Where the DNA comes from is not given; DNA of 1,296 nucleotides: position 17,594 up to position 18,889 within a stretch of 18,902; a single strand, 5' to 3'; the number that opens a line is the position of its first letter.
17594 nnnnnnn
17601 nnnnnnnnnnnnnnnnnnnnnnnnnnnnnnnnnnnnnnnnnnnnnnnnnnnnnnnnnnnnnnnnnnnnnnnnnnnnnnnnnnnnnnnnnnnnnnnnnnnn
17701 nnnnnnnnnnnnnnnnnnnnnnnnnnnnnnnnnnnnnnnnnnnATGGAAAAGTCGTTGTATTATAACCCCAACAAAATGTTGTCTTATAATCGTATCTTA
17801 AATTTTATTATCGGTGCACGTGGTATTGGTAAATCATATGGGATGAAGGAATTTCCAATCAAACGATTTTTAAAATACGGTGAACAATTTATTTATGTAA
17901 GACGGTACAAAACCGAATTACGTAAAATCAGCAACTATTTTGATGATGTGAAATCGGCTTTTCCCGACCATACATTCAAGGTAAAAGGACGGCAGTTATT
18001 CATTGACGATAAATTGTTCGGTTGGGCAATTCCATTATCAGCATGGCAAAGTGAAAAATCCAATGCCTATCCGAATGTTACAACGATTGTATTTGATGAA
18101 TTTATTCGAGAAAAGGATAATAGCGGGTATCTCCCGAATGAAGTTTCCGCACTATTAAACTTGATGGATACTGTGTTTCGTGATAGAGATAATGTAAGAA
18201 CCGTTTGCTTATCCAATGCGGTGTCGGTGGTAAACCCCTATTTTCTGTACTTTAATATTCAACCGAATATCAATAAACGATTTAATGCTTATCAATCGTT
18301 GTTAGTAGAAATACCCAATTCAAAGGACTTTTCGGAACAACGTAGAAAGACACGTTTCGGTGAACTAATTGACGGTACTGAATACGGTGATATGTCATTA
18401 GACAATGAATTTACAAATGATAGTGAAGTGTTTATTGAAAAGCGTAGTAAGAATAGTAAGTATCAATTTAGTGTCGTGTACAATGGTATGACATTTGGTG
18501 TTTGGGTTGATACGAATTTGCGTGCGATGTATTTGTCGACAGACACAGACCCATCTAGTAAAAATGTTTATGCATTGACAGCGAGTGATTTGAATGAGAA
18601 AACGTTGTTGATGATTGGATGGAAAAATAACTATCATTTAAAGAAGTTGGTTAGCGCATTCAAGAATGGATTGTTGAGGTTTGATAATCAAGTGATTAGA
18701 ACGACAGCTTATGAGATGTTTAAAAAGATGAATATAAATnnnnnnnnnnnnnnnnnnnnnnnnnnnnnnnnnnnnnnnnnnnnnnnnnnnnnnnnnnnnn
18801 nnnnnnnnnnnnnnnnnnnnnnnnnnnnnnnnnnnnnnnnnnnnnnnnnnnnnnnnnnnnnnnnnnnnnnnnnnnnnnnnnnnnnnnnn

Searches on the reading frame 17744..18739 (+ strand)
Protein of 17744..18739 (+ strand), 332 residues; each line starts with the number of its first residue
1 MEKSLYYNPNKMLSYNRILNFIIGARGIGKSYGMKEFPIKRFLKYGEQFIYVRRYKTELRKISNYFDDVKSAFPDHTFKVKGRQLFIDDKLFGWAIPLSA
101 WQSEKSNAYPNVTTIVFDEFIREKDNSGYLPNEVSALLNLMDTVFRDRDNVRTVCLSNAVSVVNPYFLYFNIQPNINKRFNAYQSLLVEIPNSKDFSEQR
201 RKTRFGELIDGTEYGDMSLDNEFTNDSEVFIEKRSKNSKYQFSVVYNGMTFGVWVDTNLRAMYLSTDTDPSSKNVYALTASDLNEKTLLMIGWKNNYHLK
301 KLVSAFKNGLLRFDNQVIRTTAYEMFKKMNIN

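Call 3: search_protein_families(library=pfam, proteins=[window:17744-18739:+], max_evalue=0.01)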
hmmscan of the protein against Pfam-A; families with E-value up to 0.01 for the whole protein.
window:17744-18739:+ (332 aa): 3 families
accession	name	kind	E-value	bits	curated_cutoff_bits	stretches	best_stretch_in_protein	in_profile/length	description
PF05894.18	Podovirus_Gp16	-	3.1e-171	569.6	25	1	1-331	1-331/331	Podovirus DNA encapsidation protein (Gp16)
PF01637.24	ATPase_2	-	0.00035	20.9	33.2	1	18-158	21-156/225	ATPase domain predominantly from Archaea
PF13173.12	AAA_14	-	0.00061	20.2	27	1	20-88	5-69/129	AAA domain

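Call 4: search_protein_families(library=phrogs, proteins=[window:17744-18739:+], max_evalue=0.001)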
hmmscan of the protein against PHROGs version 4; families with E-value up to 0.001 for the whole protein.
window:17744-18739:+ (332 aa): 2 families
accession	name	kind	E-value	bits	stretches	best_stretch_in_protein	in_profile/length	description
phrog_2150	-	head and packaging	1.2e-126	423.6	1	1-330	2-341/341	terminase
phrog_31603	-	head and packaging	2.1e-14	54.6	1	76-190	104-224/366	terminase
